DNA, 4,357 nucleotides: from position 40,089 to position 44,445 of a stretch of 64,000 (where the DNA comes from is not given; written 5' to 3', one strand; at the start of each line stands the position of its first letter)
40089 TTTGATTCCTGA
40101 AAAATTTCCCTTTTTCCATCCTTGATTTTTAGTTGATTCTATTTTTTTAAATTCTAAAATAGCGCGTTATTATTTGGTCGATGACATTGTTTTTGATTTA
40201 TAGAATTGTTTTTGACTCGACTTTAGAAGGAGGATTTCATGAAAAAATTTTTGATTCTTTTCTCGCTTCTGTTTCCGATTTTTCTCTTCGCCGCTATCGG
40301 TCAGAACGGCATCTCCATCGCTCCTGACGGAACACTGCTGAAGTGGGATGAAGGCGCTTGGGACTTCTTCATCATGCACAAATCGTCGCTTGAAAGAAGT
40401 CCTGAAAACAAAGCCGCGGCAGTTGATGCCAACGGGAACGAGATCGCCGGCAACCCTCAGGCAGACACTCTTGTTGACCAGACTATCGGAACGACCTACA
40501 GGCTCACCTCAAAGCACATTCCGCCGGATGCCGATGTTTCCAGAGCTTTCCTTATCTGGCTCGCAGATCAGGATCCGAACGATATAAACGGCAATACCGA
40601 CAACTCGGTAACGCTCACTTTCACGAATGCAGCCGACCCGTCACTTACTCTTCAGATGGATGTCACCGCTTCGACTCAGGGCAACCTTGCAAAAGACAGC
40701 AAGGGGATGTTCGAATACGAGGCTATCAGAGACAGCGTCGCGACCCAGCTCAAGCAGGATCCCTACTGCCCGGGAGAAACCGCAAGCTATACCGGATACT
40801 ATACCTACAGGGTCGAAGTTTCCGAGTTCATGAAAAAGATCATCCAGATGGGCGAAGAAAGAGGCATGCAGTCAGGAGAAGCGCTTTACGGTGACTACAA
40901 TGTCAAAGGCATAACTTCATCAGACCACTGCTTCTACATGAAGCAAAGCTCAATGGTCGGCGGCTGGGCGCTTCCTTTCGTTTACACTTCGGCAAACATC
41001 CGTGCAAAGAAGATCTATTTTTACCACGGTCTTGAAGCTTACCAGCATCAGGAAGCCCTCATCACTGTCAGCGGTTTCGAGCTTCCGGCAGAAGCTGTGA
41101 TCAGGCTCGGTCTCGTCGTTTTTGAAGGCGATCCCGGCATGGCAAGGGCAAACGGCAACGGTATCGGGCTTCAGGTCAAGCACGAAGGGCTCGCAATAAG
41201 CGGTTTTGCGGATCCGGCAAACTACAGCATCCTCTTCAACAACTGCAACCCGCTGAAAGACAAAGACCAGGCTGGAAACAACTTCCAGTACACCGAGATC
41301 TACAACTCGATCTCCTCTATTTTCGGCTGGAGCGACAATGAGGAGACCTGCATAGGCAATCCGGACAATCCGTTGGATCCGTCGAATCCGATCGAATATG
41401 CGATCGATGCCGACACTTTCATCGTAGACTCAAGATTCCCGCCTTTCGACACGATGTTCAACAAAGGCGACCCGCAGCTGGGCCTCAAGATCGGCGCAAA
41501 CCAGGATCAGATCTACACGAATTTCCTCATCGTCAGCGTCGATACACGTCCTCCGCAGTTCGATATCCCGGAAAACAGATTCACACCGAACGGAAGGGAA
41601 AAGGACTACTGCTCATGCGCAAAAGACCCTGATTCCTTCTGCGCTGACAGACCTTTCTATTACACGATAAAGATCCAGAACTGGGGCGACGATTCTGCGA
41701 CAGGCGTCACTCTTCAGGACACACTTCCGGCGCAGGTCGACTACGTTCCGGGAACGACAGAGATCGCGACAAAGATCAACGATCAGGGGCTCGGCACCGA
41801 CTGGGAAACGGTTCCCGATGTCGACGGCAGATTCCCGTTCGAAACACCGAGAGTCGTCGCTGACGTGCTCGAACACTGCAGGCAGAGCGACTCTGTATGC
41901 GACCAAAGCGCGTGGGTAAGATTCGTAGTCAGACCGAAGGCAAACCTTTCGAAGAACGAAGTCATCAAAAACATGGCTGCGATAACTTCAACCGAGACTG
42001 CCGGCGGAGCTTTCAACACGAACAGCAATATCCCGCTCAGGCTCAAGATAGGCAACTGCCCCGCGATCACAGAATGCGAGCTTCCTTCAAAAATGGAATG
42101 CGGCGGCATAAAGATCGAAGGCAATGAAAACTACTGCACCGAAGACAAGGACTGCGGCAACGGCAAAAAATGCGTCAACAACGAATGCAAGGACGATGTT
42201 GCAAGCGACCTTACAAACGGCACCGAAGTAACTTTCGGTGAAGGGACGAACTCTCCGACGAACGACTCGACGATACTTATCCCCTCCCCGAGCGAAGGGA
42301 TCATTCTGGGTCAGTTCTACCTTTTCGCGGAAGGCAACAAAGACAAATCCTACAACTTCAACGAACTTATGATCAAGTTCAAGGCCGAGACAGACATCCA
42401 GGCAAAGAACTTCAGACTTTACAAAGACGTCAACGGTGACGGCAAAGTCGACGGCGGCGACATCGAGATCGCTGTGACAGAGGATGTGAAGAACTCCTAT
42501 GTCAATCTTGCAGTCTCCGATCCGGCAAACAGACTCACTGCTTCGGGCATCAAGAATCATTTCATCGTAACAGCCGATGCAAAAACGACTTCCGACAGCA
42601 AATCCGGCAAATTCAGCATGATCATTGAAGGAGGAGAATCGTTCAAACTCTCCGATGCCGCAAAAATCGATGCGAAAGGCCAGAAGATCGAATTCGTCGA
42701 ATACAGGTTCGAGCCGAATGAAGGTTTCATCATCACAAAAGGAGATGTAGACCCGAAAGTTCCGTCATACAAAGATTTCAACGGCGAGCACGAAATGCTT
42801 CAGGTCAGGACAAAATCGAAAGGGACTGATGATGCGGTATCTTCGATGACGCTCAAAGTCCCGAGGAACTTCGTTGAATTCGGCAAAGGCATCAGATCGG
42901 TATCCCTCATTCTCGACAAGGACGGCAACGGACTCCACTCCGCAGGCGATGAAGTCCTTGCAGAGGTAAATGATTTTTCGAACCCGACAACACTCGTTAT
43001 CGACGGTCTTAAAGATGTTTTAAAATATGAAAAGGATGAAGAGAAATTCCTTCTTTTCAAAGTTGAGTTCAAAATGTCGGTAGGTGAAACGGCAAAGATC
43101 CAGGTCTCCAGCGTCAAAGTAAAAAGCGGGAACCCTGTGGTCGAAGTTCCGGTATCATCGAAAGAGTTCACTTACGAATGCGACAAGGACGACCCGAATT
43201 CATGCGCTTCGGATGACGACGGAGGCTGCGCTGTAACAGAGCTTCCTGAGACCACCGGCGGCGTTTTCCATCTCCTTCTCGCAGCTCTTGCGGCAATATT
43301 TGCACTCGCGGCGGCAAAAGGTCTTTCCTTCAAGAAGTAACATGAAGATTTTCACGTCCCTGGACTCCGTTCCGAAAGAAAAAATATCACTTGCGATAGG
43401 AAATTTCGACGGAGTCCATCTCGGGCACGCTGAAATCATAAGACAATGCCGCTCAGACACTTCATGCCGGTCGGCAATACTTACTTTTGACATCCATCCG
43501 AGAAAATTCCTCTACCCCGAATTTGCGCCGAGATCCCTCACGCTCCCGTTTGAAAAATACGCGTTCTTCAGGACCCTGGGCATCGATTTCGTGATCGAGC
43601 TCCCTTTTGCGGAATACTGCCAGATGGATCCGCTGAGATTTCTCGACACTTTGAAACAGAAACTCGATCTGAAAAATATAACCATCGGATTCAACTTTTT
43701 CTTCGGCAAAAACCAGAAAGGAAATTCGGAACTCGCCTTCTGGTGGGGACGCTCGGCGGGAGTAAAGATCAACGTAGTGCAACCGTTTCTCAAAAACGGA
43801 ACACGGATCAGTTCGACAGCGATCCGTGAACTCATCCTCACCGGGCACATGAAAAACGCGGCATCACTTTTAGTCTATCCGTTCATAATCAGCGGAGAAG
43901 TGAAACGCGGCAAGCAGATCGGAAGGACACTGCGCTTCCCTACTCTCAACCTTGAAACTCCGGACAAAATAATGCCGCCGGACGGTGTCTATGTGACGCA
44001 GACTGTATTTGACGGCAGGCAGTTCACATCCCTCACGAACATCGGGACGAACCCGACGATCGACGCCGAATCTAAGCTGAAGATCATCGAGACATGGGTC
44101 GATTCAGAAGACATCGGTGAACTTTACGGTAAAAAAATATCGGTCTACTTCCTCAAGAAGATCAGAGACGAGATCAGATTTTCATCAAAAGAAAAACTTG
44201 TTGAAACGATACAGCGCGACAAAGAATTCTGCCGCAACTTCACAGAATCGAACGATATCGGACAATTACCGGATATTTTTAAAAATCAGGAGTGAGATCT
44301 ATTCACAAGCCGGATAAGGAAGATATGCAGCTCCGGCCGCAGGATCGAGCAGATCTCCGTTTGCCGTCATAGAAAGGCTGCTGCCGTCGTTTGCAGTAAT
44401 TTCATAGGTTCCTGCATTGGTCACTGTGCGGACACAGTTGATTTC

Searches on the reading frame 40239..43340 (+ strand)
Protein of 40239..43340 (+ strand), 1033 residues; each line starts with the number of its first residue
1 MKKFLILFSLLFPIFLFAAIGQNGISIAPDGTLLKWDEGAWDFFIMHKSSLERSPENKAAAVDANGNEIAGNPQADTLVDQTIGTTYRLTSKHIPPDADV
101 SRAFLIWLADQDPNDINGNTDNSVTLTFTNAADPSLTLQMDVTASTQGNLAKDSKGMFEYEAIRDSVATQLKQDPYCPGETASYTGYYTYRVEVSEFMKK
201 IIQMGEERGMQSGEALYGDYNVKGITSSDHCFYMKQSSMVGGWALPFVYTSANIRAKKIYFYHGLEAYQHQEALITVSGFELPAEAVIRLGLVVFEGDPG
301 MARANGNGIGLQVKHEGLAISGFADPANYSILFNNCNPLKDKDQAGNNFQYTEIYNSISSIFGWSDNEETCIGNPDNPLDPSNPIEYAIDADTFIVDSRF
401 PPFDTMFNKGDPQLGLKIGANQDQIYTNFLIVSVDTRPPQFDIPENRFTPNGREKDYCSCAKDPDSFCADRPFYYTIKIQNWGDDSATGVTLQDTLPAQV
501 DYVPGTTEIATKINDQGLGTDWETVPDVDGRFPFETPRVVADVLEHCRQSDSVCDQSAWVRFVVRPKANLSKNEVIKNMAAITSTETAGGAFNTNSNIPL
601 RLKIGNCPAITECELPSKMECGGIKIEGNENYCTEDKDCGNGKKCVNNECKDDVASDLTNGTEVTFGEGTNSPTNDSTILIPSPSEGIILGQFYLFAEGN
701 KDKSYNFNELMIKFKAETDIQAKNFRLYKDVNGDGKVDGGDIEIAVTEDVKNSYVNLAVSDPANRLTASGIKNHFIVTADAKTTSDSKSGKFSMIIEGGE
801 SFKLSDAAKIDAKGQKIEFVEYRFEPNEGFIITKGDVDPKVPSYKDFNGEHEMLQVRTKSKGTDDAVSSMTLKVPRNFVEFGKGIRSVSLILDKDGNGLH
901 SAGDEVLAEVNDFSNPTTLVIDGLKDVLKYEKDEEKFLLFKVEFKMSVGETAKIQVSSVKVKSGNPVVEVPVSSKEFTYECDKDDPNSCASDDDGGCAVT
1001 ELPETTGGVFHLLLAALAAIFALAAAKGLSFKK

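Call 12: search_protein_families(library=ncbifam, proteins=[window:40239-43340:+], max_evalue=0.001)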
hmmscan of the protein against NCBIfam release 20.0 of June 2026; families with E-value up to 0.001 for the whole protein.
window:40239-43340:+ (1033 aa): 1 family
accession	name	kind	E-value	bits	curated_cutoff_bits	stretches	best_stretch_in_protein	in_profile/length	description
TIGR01451.2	B_ant_repeat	repeat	6.8e-10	38.8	24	1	474-509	15-50/53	DUF11 type repeat protein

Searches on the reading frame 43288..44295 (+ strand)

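Call 26: search_protein_families(library=pfam, proteins=[window:43288-44295:+], max_evalue=0.001)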
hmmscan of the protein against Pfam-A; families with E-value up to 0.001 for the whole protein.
window:43288-44295:+ (335 aa): 3 families
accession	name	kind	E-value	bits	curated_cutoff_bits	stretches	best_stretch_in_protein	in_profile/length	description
PF01687.23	Flavokinase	-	1.8e-33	115.9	19.6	1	196-318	2-123/124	Riboflavin kinase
PF06574.18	FAD_syn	-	2.4e-33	115.6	27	1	30-178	5-158/158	FAD synthetase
PF01467.32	CTP_transf_like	-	0.00026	21.6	21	0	35-59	1-25/133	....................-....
